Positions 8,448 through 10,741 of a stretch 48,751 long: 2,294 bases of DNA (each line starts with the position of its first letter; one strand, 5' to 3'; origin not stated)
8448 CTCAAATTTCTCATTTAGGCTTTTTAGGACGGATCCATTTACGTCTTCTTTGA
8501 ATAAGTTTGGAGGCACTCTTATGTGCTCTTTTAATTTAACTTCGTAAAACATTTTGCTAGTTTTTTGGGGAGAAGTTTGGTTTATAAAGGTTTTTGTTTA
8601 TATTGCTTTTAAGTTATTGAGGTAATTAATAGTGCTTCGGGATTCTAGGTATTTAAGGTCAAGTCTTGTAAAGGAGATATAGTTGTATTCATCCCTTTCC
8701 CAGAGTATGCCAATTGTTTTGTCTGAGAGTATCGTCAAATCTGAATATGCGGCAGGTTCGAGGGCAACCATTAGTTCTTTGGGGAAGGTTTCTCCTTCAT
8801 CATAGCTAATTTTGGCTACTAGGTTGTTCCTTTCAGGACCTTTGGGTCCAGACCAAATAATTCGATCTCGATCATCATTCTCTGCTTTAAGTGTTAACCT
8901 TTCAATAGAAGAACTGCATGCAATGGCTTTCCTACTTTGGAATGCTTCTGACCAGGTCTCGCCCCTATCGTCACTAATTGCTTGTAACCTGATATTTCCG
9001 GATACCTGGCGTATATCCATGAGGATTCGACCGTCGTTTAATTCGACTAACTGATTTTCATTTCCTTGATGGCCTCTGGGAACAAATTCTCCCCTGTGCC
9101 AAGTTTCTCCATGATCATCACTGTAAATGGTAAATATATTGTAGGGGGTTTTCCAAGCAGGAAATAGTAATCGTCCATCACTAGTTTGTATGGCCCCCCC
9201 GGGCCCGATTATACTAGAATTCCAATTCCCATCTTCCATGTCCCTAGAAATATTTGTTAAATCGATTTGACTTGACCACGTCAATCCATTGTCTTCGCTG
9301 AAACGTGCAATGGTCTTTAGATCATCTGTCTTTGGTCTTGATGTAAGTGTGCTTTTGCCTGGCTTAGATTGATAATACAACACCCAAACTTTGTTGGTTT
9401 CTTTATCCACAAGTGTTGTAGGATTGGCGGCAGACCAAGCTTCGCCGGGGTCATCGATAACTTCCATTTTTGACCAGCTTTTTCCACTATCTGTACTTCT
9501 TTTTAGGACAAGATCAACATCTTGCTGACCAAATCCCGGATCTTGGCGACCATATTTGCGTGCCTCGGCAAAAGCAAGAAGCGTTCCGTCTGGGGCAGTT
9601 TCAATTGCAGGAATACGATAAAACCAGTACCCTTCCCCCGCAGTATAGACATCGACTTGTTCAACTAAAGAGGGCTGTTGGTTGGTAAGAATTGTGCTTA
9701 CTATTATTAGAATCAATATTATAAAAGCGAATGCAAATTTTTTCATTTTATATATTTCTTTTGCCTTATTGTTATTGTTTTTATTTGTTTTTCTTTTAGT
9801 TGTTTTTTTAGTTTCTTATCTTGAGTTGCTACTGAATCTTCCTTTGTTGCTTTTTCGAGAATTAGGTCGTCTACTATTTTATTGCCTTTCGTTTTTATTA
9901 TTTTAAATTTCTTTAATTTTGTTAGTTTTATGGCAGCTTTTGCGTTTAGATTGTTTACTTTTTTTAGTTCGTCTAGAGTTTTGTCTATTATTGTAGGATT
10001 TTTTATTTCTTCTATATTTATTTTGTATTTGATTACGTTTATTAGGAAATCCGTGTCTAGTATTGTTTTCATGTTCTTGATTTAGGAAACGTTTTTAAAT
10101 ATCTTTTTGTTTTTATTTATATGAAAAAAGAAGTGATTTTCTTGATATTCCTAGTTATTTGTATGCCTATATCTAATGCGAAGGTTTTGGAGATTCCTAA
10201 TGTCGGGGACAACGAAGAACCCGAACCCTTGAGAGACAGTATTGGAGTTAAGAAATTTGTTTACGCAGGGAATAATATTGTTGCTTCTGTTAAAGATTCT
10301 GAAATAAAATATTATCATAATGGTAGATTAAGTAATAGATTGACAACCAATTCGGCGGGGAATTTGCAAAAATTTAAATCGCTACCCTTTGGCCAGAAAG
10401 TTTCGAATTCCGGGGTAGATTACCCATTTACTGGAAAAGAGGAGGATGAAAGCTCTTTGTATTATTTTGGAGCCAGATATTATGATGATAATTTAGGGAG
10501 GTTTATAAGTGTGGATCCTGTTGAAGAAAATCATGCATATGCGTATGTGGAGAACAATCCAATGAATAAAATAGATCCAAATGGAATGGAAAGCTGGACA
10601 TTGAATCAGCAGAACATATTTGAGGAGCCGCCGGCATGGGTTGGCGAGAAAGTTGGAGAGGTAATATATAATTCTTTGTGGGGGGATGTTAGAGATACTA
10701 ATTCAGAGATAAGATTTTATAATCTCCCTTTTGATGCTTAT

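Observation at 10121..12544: Tandem pair of Sec-exported 'minimal RHS-core' polymorphic-toxin genes in an archaeal genome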

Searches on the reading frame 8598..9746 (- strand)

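Call 3: search_protein_families(library=ncbifam, proteins=[window:8598-9746:-], max_evalue=1)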
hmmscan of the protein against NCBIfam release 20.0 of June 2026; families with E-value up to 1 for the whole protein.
window:8598-9746:- (382 aa): 2 families
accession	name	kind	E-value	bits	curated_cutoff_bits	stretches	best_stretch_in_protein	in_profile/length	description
NF052328.1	NeuramTDE0471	equivalog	5.7e-23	81.4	900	1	40-353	137-476/538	neuraminidase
NF045728.1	glycosyl_F510_1955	equivalog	0.023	14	175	0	70-110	189-229/246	F510_1955 family glycosylhydrolase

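Call 4: search_protein_families(library=pfam, proteins=[window:8598-9746:-], max_evalue=1)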
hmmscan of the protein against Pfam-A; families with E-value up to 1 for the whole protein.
window:8598-9746:- (382 aa): 6 families
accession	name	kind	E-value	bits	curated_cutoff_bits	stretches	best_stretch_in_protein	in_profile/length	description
PF13088.12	BNR_2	-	4.1e-28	99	31.4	1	54-345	1-275/277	BNR repeat-like domain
PF13859.12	BNR_3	-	2.4e-19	70.3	27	1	53-301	8-250/308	BNR repeat-like domain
PF02012.26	BNR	-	9.1e-12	43.5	27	2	207-218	1-12/12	BNR/Asp-box repeat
PF15902.12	Sortilin-Vps10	-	1.7e-09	37.4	33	2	208-334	5-121/446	Sortilin, neurotensin receptor 3,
PF24316.1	Tli3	-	4.4e-08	34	27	1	39-100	47-105/129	T6SS Tli3 immunity protein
PF16867.11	DMSP_lyase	-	0.11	12.6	27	1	153-190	57-94/162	Dimethlysulfonioproprionate lyase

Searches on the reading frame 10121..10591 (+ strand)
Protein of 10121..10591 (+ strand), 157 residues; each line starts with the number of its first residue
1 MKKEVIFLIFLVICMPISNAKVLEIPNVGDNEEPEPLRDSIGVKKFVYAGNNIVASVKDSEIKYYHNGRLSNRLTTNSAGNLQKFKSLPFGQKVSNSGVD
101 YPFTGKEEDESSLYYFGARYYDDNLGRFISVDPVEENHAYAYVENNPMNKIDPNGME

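Call 10: find_homologous_proteins(query=window:10121-10591:+, max_evalue=0.00001)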
Query seq(157 aa) (157 aa): 14 proteins with E <= 0.00001 among 22 candidates.
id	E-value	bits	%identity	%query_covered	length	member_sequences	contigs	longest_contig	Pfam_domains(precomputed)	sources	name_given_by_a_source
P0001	3.2e-68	247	73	100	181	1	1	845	-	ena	-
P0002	1.4e-60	222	66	100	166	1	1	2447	-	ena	-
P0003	1.7e-42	163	56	100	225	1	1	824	-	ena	-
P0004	2.1e-42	163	56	100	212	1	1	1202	-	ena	-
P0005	3.1e-38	149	52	92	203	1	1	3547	-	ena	-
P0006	1.3e-22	99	60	57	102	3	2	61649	-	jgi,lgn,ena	-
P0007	2.1e-16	78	48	61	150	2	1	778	-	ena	-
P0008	9.2e-12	63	45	55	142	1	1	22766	PF25023.2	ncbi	-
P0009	9.8e-12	63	48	43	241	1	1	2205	-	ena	-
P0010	7.2e-11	60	56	39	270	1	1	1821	-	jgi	jgi:RHS repeat-associated protein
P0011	3.3e-10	58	49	52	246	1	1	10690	-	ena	-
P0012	3.4e-10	58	47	52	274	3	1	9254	PF14449.12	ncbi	ncbi:MAG: RHS repeat-associated core domain-containing protein [Patescibacteria group bacterium]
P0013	1.2e-6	47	31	64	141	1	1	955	PF25023.2,PF03527.21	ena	-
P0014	1.0e-5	44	47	43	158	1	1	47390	-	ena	-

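Call 36: search_protein_families(library=pfam, proteins=[P0003, P0004, P0005, P0009, P0010, P0011, P0012], max_evalue=0.1)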
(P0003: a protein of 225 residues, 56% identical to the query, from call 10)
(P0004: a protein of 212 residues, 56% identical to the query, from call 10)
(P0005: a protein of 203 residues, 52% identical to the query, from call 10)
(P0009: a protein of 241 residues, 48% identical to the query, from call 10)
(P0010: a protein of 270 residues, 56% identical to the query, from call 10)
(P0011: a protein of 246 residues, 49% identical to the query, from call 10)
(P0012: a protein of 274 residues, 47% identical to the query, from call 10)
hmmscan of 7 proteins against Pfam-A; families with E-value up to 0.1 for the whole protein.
P0003 (225 aa): 0 families

P0004 (212 aa): 0 families

P0005 (203 aa): 0 families

P0009 (241 aa): 0 families

P0010 (270 aa): 1 family
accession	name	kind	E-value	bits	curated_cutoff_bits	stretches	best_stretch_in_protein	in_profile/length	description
PF15607.11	Ntox44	-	0.0018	19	24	1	194-263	33-100/104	Bacterial toxin 44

P0011 (246 aa): 0 families

P0012 (274 aa): 3 families
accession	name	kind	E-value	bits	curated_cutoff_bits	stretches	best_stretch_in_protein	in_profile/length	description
PF14449.11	PT-TG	-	4.5e-06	27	23.5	1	119-180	2-61/68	Pre-toxin TG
PF11727.13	ISG65-75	-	0.015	15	25.1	1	189-273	43-124/281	Invariant surface glycoprotein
PF01724.21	DUF29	-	0.091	13.4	22.5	0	248-271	68-91/138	Domain of unknown function DUF29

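Call 40: search_protein_representatives(alignment_id=A3)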
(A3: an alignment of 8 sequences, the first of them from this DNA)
Query: 8 sequences, 158 profile positions. Proteins with E-value up to 0.001 (for the whole library): 197418; up to 1e-10: 36259; up to 1e-30: 324. The best 150 are listed.
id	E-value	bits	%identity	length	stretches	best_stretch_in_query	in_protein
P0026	1.6e-73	262.1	-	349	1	1-157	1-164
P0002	1.6e-73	262.0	-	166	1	1-157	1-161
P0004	2.6e-73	261.3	-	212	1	1-158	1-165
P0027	6.4e-73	260.1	-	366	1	1-157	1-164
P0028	1.2e-72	259.2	-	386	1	1-157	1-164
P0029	1.4e-72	258.9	-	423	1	1-157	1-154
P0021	4.3e-72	257.4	-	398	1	1-158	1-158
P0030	1.9e-70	252.1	-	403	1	1-157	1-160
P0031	2.5e-70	251.6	-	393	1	1-157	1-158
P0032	3.0e-70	251.4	-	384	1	6-157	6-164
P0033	6.1e-70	250.4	-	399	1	1-158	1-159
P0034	6.4e-70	250.3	-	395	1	1-156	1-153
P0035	7.8e-70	250.0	-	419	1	1-157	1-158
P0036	8.6e-70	249.9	-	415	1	1-157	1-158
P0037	9.0e-70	249.8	-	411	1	1-157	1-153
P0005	1.1e-69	249.5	-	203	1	1-157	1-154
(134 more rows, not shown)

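Call 49: find_related_loci(query=A3, collection=genome_contigs, flank=4000)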
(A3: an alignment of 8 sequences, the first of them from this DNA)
Query A3 (157 aa) in genome_contigs; peptide patterns used: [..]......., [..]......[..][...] (x = any residue, [..] = any of these).
595 stretches matched a pattern (row limit reached: there are more); 545 encode a relative of the query (tblastn E <= 1e-3); the best 80 are kept; 80 distinct loci.
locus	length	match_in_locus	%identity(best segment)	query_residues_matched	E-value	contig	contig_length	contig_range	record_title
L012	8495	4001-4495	59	1-157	2e-53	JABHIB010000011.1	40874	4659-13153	MAG: archaeon isolate SI037_bin53 k141_1085870, whole genome shotgun sequence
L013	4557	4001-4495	56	1-157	1e-49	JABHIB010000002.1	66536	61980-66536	MAG: archaeon isolate SI037_bin53 k141_2730597, whole genome shotgun sequence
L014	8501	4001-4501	57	1-157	1e-48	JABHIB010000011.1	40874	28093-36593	MAG: archaeon isolate SI037_bin53 k141_1085870, whole genome shotgun sequence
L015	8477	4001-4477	48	1-157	1e-47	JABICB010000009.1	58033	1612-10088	MAG: archaeon isolate SI048_bin40 k141_877256, whole genome shotgun sequence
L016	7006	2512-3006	55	1-157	1e-47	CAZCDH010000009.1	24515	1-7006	MAG TPA_asm: Candidatus Woesearchaeota archaeon isolate binchicken_co141_322 genome assembly, contig: NODE_9080_length_2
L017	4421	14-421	61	23-157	7e-47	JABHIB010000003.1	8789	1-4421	MAG: archaeon isolate SI037_bin53 k141_1880302, whole genome shotgun sequence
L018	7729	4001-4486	53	1-155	7e-45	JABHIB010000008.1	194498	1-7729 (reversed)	MAG: archaeon isolate SI037_bin53 k141_1031403, whole genome shotgun sequence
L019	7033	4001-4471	49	1-155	1e-43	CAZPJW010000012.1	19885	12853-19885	MAG TPA_asm: Candidatus Woesearchaeota archaeon isolate binchicken_co141_105 genome assembly, contig: NODE_11850_length_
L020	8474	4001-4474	51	6-157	3e-42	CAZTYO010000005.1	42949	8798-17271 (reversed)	MAG TPA_asm: Candidatus Woesearchaeota archaeon isolate SRP077602_co5_339 genome assembly, contig: NODE_4254_length_4294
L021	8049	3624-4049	52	12-155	2e-41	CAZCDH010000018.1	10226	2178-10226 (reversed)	MAG TPA_asm: Candidatus Woesearchaeota archaeon isolate binchicken_co141_322 genome assembly, contig: NODE_25462_length_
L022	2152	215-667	49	1-155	4e-41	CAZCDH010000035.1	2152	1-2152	MAG TPA_asm: Candidatus Woesearchaeota archaeon isolate binchicken_co141_322 genome assembly, contig: NODE_155138_length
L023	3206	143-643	49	1-157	2e-40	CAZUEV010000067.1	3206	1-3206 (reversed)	MAG TPA_asm: Candidatus Woesearchaeota archaeon isolate binchicken_co28_80 genome assembly, contig: NODE_22143_length_32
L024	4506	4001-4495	52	1-155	2e-40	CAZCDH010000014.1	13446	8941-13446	MAG TPA_asm: Candidatus Woesearchaeota archaeon isolate binchicken_co141_322 genome assembly, contig: NODE_18774_length_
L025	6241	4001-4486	50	1-157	5e-40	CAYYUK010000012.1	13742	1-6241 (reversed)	MAG TPA_asm: Candidatus Woesearchaeota archaeon isolate binchicken_co28_228 genome assembly, contig: NODE_2931_length_13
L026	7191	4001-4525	48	1-155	6e-42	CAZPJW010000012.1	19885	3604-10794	MAG TPA_asm: Candidatus Woesearchaeota archaeon isolate binchicken_co141_105 genome assembly, contig: NODE_11850_length_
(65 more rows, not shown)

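Call 70: search_solved_structures(query=A3, max_evalue=0.001, show_alignments=2)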
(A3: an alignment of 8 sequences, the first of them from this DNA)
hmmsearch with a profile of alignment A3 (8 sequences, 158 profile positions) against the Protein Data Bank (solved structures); distinct sequences matched with E-value up to 0.001: 25.
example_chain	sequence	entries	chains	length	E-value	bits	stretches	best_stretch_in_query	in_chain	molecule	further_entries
6sup_A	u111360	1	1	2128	1e-14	57.9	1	56-157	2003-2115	TcdB2,TccC3,Cell division control protein 42 homolog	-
6suq_A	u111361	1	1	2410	1.3e-14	57.5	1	56-156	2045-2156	TcdB2,TccC3,Genome polyprotein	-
6suf_F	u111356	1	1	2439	1.3e-14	57.5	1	56-156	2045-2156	TcdB2,TccC3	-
6h6e_F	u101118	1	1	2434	1.3e-14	57.5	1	56-156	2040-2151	TcdB2,TccC3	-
6h6g_A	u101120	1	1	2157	1.4e-14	57.4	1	56-156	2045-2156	TcdB2,TccC3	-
4o9x_A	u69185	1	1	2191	1.5e-14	57.4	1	56-156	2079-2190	TcdB2, TccC3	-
8fjp_A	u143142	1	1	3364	5.8e-14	55.5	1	58-157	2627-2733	salivary gland surface protein 1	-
9on3_A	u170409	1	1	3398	8e-14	55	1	37-157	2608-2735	SGS4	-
6sue_F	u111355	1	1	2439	1.8e-13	53.8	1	56-156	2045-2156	TcdB2,TccC3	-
6h6f_F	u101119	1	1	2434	1.9e-13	53.8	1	56-156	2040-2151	TcdB2,TccC3,TccC3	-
6l7i_G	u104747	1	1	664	3.4e-13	52.9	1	56-156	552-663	TccC2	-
9c4k_Q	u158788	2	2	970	8.2e-12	48.5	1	101-157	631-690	Toxin subunit YenC2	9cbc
4igl_B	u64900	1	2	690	8.9e-12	48.3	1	101-157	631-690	YenC2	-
5kis_B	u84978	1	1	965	1.7e-11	47.4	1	56-157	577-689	RHS2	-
8h8a_A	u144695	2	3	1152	2.9e-09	40.2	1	45-156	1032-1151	Putative Rhs-family protein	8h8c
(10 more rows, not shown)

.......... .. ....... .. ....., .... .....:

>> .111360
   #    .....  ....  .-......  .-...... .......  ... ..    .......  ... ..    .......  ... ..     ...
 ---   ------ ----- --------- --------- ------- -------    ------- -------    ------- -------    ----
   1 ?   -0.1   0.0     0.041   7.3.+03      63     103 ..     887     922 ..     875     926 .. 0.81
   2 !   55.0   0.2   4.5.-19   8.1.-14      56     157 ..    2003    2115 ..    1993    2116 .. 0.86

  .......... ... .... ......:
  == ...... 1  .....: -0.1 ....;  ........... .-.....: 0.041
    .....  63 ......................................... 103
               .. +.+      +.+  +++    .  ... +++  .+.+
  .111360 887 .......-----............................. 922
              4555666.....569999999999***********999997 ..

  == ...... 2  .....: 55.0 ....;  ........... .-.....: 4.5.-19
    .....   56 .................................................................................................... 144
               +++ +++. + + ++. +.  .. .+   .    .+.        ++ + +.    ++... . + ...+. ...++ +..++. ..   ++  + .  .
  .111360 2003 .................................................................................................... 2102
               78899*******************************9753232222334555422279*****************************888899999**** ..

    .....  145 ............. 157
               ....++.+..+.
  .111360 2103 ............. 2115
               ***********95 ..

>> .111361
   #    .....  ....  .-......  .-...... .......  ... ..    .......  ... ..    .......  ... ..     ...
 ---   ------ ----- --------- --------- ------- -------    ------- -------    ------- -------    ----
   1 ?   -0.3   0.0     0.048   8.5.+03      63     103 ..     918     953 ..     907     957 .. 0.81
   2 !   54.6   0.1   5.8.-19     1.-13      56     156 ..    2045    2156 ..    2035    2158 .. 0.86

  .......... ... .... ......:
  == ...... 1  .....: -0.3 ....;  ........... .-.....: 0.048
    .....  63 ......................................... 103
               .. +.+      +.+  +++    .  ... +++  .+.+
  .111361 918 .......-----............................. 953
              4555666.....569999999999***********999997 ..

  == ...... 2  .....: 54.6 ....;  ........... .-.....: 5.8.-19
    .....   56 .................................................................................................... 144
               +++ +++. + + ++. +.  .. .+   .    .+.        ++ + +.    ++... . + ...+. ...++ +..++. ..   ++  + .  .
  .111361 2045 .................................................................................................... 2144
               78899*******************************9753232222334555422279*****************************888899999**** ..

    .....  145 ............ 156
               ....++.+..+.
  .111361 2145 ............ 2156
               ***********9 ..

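Call 93: find_related_loci(query=window:10121-10591:+, collection=viral_contigs, flank=3000)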
Query seq(157 aa) (157 aa) in viral_contigs; peptide patterns used: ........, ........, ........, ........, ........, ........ (x = any residue, [..] = any of these).
28 stretches matched a pattern, but none encodes a relative of the query by tblastn (E <= 1e-3).
